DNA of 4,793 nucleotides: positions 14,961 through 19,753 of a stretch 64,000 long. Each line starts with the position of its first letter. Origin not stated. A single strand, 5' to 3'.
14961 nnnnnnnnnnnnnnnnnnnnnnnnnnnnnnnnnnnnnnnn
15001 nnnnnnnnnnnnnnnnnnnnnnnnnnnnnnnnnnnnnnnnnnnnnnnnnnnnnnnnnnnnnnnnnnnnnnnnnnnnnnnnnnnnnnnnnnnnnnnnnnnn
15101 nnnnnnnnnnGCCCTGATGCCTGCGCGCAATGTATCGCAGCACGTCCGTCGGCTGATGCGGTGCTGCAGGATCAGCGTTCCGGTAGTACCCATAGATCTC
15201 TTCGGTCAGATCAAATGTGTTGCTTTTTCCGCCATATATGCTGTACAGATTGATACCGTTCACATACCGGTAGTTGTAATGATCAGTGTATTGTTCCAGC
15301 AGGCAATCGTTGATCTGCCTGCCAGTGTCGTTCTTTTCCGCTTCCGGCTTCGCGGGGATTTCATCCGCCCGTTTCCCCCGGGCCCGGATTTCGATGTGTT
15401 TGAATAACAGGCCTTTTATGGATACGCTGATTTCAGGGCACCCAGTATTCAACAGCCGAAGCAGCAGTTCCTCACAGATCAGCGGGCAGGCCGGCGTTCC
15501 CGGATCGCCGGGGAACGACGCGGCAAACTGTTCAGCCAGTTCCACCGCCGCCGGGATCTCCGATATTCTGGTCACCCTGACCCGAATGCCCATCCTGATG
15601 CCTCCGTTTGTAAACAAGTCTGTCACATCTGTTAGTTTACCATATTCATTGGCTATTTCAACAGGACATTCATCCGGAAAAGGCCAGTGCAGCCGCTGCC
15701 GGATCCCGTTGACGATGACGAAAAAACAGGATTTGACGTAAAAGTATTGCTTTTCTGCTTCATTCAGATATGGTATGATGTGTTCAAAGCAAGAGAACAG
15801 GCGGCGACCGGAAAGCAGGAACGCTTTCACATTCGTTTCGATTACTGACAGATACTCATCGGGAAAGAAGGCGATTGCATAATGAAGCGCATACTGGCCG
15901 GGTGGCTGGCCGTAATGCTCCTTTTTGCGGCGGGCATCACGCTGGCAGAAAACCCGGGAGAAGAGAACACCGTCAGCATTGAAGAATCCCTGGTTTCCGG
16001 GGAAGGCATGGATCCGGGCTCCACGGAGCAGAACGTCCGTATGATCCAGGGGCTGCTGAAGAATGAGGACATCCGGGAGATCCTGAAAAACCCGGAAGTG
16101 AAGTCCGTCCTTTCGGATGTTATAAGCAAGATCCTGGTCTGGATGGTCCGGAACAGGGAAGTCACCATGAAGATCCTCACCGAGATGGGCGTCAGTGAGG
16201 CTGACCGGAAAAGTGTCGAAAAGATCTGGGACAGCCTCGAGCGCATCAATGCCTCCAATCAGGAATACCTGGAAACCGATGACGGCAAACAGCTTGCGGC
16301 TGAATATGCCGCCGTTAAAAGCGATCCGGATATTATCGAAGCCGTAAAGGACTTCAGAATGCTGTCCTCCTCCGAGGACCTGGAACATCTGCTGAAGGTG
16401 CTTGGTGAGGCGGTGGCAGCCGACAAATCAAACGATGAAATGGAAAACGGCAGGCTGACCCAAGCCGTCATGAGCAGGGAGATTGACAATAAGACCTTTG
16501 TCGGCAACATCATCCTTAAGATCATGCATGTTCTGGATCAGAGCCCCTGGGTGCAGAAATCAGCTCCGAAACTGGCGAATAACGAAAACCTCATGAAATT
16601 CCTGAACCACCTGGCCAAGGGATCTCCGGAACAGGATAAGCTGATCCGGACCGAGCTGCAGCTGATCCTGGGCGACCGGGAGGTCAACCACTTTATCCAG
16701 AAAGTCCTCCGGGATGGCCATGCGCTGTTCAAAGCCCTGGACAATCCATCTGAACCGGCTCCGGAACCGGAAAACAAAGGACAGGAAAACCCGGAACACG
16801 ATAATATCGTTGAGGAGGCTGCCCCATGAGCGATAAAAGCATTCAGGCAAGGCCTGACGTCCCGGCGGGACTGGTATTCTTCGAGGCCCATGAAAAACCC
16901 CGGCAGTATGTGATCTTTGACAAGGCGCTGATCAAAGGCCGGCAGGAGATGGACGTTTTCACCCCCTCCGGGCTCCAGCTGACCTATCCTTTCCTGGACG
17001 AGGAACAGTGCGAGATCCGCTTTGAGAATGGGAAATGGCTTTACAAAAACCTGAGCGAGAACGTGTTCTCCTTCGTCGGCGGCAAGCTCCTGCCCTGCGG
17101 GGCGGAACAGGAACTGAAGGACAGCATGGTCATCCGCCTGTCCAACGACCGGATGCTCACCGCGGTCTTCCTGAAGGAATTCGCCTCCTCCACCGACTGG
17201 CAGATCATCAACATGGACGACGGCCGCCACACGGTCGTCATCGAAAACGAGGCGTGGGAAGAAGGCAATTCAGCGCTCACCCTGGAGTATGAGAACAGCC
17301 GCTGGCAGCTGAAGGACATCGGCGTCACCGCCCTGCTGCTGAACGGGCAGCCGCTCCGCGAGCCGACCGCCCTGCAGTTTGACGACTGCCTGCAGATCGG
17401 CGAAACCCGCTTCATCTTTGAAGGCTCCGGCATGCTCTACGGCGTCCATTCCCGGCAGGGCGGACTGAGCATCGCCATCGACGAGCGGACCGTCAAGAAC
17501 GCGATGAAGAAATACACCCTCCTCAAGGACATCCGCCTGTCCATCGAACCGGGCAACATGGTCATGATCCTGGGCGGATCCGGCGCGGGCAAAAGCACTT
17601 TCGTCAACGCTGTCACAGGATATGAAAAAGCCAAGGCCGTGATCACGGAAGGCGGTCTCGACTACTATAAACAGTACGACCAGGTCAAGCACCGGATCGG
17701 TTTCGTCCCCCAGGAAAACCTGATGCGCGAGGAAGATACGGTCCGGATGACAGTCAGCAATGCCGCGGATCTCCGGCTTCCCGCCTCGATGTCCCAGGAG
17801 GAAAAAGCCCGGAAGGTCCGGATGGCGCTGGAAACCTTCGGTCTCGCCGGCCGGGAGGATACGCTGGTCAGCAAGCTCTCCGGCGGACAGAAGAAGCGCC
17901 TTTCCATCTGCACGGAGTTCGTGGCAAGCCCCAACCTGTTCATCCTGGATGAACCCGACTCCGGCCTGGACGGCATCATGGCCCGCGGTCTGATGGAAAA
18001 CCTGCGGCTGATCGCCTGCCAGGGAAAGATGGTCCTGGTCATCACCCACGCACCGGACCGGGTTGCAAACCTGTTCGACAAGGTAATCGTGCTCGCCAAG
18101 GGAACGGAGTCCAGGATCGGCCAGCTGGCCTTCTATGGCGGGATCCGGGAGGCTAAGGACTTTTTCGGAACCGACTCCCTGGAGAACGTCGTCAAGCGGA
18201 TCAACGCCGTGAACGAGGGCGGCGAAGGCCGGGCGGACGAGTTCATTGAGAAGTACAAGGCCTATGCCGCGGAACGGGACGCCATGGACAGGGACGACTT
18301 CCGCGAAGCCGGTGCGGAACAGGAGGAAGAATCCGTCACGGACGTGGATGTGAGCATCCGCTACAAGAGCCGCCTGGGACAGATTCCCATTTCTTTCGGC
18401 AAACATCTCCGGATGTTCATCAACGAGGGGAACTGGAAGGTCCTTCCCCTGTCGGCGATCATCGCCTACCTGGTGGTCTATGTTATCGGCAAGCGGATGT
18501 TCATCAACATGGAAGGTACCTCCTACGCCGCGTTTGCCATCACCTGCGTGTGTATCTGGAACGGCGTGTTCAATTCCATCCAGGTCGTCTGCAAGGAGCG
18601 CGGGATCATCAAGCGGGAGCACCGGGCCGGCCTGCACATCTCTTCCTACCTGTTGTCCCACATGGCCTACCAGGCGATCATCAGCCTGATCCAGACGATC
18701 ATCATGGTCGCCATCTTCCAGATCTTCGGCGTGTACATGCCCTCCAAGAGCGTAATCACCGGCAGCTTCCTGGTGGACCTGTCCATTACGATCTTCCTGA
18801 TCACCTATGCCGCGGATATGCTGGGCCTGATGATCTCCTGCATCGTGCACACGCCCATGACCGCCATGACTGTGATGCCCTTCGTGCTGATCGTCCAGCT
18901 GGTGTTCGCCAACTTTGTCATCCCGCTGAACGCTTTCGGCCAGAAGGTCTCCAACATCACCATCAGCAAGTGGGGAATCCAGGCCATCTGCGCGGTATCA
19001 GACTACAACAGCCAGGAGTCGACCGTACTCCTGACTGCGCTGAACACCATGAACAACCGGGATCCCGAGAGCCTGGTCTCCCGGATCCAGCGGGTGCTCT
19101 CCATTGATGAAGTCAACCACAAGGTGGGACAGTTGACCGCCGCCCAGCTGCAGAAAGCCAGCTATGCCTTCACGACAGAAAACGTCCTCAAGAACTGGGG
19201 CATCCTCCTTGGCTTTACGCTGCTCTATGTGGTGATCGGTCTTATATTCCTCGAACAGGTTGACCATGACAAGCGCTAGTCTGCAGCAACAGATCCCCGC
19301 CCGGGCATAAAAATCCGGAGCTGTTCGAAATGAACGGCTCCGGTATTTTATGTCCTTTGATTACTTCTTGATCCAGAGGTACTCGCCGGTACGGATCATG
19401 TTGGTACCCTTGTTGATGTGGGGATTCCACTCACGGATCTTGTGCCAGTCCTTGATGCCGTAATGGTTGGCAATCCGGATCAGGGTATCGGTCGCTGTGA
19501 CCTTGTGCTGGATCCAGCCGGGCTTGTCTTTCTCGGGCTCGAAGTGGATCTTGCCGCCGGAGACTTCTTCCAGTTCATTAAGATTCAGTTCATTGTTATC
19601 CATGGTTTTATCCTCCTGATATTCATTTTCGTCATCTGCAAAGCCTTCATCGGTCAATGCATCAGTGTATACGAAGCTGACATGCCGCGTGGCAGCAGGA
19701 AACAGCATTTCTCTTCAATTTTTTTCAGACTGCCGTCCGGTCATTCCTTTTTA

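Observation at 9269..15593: Five-gene operon coupling an adenylation/carrier/acyltransferase cassette to an ABC exporter, an HD hydrolase and a wall-binding protein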

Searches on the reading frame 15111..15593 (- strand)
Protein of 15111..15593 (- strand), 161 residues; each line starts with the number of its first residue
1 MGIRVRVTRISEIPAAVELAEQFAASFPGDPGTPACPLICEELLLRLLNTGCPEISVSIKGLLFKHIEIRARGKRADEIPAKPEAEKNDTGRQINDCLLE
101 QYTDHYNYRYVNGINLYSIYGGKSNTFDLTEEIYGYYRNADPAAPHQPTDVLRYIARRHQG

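Call 66: search_solved_structures(query=A4, max_evalue=10, show_alignments=2)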
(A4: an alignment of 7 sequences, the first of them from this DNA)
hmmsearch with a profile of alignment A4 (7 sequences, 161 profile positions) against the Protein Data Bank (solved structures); distinct sequences matched with E-value up to 10: 12.
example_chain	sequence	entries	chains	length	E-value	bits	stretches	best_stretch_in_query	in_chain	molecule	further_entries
2jvf_A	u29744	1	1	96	0.055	16.8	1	3-70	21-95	de novo protein M7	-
3mlf_A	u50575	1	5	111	0.52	13.6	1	81-113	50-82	transcriptional regulator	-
3oa1_A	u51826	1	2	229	1.3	12.4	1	70-132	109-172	Phosphoprotein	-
6ubn_A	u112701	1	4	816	1.6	12.1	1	76-124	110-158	Quinoprotein glycine oxidase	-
6ubr_B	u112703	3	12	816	1.6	12.1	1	76-124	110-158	Uncharacterized protein | Uncharacterized protein GoxA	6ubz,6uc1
6eer_A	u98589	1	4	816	1.6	12.1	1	76-124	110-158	GoxA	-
6vmf_A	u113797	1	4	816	1.6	12.1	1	76-124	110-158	Glycine oxidase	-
6vmv_A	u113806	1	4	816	1.6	12.1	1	76-124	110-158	Glycine oxidase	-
6byw_B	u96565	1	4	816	1.6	12.1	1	76-124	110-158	GoxA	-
6ufq_A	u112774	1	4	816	1.6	12.1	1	76-124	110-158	Glycine Oxidase GoxA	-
6vl7_A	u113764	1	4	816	1.6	12.1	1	76-124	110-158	Glycine oxidase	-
6vmw_B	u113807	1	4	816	1.6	12.1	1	76-124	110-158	Glycine oxidase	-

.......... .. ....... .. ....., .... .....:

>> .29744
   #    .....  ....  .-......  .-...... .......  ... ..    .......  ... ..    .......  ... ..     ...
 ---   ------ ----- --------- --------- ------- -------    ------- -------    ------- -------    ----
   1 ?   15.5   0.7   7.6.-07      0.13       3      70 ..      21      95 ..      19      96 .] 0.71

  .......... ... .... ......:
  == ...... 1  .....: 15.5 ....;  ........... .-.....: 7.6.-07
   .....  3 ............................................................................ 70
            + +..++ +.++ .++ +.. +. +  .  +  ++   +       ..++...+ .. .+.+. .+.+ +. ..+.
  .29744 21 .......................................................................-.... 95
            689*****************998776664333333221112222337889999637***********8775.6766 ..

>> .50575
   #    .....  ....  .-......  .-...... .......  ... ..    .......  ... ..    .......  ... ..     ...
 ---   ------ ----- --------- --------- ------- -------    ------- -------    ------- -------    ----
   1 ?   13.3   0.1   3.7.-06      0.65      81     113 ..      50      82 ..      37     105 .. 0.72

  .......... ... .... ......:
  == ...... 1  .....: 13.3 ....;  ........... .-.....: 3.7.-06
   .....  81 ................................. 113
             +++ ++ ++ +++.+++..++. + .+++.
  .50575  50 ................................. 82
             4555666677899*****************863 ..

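Call 67: search_protein_families(library=pfam, proteins=[window:15111-15593:-], max_evalue=10)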
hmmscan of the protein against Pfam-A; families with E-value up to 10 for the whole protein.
seq(161 aa): 1 family
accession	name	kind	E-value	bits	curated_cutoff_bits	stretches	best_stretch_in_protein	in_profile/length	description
PF12461.13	DUF3688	-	0.11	11.5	25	1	101-144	318-365/692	Spiroplasma phage ORF1-like family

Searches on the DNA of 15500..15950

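Call 82: search_rna_families(source=window, start=15500, end=15950, threshold=evalue, max_evalue=1)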
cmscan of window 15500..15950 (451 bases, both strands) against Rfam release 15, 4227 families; matches with E-value up to 1: 0.
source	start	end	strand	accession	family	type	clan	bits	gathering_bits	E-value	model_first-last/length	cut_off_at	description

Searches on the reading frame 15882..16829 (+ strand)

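Call 54: search_protein_families(library=ncbifam, proteins=[window:15882-16829:+], max_evalue=0.001)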
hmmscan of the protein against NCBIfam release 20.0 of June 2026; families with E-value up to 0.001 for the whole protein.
window:15882-16829:+ (315 aa): 0 families

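Call 76: search_protein_families(library=pfam, proteins=[window:15882-16829:+], max_evalue=1)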
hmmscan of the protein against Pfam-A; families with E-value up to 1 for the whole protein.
window:15882-16829:+ (315 aa): 2 families
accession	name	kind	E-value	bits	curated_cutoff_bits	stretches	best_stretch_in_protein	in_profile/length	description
PF17830.6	STI1-HOP_DP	-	0.0085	16.4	29.1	1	54-80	4-30/55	STI1/HOP, DP domain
PF05099.18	TerB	-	0.074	13.8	24.4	1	127-195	33-102/118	Tellurite resistance protein TerB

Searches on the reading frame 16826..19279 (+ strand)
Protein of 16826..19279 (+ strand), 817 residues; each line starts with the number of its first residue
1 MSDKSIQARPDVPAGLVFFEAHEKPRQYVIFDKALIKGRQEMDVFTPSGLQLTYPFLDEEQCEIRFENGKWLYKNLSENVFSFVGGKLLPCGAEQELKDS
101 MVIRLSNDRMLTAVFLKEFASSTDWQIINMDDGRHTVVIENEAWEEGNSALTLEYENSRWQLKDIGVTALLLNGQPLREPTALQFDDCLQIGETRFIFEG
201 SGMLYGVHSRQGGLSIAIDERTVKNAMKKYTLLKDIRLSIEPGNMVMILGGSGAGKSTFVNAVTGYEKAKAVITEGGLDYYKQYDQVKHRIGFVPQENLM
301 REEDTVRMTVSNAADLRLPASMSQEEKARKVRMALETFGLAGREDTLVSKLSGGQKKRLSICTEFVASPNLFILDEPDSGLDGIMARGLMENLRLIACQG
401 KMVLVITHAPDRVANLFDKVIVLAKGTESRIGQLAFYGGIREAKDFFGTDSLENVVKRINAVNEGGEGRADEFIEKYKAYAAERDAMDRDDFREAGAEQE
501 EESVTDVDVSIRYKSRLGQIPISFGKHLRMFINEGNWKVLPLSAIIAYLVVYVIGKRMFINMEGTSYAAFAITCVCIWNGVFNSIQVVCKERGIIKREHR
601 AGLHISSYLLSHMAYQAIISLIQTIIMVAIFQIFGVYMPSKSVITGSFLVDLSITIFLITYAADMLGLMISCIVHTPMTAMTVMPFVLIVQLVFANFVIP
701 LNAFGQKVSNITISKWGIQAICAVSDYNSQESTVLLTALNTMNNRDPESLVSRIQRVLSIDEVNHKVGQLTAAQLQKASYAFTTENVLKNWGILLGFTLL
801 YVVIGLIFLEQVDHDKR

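Call 76: search_protein_families(library=pfam, proteins=[window:16826-19279:+], max_evalue=1)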
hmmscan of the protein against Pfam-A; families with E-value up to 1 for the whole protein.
window:16826-19279:+ (817 aa): 20 families
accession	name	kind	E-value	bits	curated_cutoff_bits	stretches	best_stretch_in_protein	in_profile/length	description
PF00005.33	ABC_tran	-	1.6e-24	87.5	25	1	233-378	1-136/137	ABC transporter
PF01061.29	ABC2_membrane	-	1.7e-17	64.1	26.9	1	536-722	17-207/211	ABC-2 type transporter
PF12698.13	ABC2_membrane_3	-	1.2e-11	44.8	31.6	1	566-807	162-347/347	ABC-2 family transporter protein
PF00498.31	FHA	-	4.6e-07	30.6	20.7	2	48-105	9-66/67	FHA domain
PF06422.18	PDR_CDR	-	0.00027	21.2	20.5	1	777-815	36-74/92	CDR ABC transporter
PF02463.25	SMC_N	-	0.00042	20.3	40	1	239-421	21-209/220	RecF/RecN/SMC N terminal domain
PF03193.22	RsgA_GTPase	-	0.00053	20.3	30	1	225-268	89-131/174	RsgA GTPase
PF16697.10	Yop-YscD_cpl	-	0.00078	20.1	33.2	1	149-199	39-91/94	Inner membrane component of T3SS, cytoplasmic domain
PF13555.12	AAA_29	-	0.0014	18.8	27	1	238-263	17-42/61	P-loop containing region of AAA domain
PF13191.12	AAA_16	-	0.0065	17.4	32.6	1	242-291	24-73/167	AAA ATPase domain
PF01926.29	MMR_HSR1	-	0.024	15.2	21.9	1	246-270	2-25/113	50S ribosome-binding GTPase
PF13521.12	AAA_28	-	0.052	14.2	27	1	246-287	2-42/164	AAA domain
PF13476.12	AAA_23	-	0.058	14.5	27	1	241-264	18-40/201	AAA domain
PF00735.24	Septin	-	0.072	12.8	26.2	1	246-308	7-62/280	Septin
PF13304.12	AAA_21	-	0.089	13.3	27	0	334-393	221-283/304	AAA domain, putative AbiEii toxin, Type IV TA system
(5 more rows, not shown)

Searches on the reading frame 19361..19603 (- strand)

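Call 76: search_protein_families(library=pfam, proteins=[window:19361-19603:-], max_evalue=1)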
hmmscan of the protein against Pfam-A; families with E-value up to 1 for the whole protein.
window:19361-19603:- (80 aa): 2 families
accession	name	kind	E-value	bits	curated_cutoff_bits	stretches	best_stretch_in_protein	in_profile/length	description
PF01476.26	LysM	-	9.6e-06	25.9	20.9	1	33-79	1-43/43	LysM domain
PF23577.1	LysM_RLK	-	0.25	11.8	27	1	37-65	7-34/44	LysM domain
